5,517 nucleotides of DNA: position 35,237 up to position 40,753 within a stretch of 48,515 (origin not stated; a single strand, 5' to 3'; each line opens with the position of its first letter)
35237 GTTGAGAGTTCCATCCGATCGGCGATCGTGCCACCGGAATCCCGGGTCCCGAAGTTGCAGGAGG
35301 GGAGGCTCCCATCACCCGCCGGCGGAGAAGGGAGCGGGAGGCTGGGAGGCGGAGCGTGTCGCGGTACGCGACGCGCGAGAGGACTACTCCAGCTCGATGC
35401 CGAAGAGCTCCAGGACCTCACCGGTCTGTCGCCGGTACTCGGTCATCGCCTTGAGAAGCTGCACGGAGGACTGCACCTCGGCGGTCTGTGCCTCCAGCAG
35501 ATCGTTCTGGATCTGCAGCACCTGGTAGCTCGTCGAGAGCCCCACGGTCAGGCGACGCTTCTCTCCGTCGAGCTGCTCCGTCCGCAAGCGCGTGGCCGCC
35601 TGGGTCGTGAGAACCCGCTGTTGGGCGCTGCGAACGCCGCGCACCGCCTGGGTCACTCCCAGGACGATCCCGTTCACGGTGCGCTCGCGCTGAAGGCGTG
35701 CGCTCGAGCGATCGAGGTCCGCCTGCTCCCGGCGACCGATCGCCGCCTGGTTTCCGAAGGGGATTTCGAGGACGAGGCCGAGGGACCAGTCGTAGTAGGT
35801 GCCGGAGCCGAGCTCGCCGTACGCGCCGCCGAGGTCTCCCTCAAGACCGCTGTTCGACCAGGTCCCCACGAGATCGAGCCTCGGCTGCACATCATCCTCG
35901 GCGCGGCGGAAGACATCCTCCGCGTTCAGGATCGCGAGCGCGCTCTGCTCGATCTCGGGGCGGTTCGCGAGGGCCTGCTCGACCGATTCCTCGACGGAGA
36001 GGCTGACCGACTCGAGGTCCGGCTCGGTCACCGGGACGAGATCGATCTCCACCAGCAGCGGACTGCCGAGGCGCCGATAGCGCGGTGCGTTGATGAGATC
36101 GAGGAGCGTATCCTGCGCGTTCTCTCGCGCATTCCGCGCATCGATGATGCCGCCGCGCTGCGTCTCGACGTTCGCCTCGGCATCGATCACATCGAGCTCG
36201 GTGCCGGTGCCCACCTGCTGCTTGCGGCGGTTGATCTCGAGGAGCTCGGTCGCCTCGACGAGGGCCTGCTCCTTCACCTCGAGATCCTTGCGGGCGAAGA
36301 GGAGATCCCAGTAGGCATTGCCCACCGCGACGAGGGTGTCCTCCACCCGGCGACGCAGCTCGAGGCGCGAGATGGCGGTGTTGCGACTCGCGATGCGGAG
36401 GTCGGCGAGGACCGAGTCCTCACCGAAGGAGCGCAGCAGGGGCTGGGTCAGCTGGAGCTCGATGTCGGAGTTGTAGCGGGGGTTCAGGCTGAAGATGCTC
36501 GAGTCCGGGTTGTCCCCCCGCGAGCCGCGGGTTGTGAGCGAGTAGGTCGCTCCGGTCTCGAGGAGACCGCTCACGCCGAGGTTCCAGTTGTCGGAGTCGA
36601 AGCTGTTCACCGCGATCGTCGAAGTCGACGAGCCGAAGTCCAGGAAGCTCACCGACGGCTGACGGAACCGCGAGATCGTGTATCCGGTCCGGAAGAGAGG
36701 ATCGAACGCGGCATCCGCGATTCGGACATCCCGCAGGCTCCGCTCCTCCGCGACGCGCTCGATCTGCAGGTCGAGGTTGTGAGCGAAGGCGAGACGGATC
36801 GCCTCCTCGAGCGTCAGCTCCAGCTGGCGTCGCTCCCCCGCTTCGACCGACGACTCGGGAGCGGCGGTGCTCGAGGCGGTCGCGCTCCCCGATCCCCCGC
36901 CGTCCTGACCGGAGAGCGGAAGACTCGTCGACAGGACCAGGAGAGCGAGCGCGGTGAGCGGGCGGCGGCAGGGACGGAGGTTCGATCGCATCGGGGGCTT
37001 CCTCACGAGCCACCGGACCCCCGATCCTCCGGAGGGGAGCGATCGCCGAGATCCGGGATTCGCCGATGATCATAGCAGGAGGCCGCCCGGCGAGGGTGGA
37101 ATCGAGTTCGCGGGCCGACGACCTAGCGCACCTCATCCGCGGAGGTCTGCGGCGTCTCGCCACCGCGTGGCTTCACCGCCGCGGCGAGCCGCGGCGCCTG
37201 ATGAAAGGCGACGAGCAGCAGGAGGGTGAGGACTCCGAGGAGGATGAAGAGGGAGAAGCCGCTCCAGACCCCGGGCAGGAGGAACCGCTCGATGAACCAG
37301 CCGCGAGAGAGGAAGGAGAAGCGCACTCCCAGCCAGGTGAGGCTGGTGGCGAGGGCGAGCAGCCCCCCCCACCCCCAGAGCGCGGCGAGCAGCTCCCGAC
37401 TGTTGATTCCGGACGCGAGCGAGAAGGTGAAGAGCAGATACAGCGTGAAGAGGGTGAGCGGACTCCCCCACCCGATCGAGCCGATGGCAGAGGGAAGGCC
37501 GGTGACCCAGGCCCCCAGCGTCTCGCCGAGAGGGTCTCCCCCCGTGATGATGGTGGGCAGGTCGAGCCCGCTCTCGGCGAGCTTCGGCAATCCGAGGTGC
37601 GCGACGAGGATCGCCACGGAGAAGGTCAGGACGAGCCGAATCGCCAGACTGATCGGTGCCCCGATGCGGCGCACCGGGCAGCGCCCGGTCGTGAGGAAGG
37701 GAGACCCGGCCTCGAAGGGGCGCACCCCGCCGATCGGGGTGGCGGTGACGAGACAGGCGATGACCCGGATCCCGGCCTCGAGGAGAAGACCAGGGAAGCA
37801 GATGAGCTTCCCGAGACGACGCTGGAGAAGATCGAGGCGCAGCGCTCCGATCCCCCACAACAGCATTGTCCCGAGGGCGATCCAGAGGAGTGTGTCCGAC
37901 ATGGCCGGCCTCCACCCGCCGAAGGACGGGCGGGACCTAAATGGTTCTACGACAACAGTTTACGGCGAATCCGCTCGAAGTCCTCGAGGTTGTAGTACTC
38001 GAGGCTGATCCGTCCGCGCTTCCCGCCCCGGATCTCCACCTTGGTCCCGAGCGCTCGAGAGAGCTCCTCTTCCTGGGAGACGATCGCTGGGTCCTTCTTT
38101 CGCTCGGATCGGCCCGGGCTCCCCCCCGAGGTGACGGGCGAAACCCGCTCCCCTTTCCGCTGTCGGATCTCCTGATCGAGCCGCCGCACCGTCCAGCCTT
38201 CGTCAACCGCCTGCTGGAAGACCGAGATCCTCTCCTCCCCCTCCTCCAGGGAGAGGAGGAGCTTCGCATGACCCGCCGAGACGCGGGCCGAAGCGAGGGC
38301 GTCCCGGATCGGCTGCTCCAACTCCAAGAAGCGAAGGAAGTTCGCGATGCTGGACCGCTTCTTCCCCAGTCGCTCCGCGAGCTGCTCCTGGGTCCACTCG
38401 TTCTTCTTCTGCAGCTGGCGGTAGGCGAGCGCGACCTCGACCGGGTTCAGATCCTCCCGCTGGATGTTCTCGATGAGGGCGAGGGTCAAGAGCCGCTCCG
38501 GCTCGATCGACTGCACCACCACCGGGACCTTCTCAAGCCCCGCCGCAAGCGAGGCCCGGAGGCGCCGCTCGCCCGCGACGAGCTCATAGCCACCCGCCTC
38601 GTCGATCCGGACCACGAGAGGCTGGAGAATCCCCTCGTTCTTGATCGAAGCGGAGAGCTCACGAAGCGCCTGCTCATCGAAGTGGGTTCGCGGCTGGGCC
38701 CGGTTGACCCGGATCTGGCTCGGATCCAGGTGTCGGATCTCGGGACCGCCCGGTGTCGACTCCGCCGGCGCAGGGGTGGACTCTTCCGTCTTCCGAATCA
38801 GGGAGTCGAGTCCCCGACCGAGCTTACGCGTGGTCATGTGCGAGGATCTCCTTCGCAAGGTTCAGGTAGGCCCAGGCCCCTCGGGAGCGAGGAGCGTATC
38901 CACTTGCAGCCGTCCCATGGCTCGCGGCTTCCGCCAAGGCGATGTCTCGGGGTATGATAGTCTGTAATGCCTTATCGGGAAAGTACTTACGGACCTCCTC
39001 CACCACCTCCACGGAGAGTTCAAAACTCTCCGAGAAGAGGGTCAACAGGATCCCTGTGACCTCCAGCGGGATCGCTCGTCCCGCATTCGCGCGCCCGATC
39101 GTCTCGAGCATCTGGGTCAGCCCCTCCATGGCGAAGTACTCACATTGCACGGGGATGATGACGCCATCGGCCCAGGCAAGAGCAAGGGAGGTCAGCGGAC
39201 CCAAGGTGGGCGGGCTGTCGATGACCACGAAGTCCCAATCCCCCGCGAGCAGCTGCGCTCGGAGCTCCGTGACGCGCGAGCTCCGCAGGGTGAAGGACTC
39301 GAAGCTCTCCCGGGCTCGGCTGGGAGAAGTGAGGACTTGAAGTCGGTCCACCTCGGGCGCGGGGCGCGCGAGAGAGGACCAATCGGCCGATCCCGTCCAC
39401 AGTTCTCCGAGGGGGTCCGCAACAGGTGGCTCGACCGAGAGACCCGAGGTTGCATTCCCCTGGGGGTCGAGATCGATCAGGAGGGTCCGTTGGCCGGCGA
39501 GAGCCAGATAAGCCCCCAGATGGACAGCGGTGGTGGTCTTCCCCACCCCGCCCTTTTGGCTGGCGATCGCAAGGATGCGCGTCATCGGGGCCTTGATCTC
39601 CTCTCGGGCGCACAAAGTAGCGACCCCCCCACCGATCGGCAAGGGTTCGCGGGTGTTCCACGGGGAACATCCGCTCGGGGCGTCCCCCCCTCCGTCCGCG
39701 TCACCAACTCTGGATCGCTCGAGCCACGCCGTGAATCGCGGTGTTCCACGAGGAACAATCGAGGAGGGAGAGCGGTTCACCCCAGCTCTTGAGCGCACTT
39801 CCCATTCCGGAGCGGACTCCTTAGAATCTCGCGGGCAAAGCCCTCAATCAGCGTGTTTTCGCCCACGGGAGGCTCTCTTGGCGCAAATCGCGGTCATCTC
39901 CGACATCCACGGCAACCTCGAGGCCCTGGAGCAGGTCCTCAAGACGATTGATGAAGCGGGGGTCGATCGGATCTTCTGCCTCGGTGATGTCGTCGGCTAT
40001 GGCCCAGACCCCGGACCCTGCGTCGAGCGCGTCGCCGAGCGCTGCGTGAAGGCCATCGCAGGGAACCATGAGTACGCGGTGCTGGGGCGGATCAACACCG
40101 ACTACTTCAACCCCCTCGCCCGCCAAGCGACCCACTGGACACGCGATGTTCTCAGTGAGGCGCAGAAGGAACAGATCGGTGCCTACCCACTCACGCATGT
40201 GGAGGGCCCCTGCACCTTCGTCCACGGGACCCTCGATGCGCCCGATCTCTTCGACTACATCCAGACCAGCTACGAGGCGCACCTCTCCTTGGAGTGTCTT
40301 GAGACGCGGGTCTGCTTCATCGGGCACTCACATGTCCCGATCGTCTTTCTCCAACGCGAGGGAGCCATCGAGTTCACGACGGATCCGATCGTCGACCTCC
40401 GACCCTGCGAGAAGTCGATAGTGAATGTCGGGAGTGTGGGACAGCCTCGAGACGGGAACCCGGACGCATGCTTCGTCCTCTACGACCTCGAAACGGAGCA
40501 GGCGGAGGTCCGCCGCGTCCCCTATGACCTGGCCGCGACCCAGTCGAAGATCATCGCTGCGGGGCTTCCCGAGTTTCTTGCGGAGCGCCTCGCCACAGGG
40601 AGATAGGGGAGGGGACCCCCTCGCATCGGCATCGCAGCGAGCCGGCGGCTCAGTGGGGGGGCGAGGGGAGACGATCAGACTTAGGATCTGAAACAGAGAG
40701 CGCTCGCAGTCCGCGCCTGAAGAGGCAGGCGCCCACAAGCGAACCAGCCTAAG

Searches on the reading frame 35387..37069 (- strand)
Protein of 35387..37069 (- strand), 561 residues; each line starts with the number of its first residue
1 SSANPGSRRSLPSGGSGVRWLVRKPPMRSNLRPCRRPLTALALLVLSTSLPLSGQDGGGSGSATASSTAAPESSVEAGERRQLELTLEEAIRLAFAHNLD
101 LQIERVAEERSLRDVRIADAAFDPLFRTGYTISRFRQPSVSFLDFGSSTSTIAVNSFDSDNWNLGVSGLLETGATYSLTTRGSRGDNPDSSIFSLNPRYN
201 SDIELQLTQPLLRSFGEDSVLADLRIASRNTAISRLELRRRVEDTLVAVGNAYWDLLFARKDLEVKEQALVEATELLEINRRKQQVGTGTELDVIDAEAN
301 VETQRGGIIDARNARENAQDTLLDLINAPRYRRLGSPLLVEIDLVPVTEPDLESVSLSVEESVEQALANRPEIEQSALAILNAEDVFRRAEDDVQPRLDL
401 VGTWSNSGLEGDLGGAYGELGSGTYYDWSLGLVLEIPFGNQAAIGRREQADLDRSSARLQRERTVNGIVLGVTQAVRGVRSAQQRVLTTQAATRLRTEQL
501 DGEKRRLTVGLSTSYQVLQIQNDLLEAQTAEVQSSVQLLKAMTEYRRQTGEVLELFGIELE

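Call 28: search_protein_families(library=pfam, proteins=[window:35387-37069:-], max_evalue=0.01)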
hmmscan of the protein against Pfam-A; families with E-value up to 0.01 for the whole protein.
window:35387-37069:- (561 aa): 1 family
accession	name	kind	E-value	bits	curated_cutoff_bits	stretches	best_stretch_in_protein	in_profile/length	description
PF02321.23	OEP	-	2.4e-47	161.6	22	2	360-550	2-187/187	Outer membrane efflux protein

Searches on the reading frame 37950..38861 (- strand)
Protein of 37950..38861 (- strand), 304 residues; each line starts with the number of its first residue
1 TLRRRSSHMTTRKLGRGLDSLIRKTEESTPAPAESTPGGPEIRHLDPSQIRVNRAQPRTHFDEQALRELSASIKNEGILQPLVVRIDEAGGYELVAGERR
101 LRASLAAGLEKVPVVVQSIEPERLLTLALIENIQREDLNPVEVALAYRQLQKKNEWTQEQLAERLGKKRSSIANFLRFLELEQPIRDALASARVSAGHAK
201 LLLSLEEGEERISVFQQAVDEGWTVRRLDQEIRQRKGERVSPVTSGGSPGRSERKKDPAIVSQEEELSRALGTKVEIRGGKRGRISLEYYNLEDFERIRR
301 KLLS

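Call 28: search_protein_families(library=pfam, proteins=[window:37950-38861:-], max_evalue=0.01)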
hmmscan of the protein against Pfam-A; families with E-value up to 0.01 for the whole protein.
window:37950-38861:- (304 aa): 7 families
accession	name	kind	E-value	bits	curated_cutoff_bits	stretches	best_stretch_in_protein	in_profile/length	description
PF17762.8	HTH_ParB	-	1.4e-32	112.3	22.6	1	136-236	1-101/102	ParB HTH domain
PF02195.25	ParB_N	-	2e-31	108.3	26.3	1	41-134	2-95/95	ParB N-terminal domain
PF23552.2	ParB_C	-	7.5e-10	38.6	23.8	1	256-302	1-49/50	ParB dimerisation domain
PF01381.28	HTH_3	-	0.00013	22.3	23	1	152-175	6-29/55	Helix-turn-helix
PF12844.13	HTH_19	-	0.0015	18.9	30.2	1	148-175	5-32/64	Helix-turn-helix domain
PF13560.12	HTH_31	-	0.0039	17.9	27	0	148-176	7-35/64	Helix-turn-helix domain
PF17761.7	DUF1016_N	-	0.0085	16.6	32.8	0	169-235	66-133/137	DUF1016 N-terminal domain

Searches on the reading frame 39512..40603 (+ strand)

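Call 28: search_protein_families(library=pfam, proteins=[window:39512-40603:+], max_evalue=0.01)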
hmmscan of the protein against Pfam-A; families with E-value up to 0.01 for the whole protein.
window:39512-40603:+ (364 aa): 3 families
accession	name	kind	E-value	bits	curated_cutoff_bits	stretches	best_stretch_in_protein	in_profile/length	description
PF12850.12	Metallophos_2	-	7e-19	68.8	27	1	125-328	2-153/154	Calcineurin-like phosphoesterase superfamily domain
PF00149.33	Metallophos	-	4.2e-13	50.6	21.5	1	125-276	2-157/191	Calcineurin-like phosphoesterase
PF14582.11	Metallophos_3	-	0.0047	16.7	28.2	0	125-162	7-44/259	Metallophosphoesterase, calcineurin superfamily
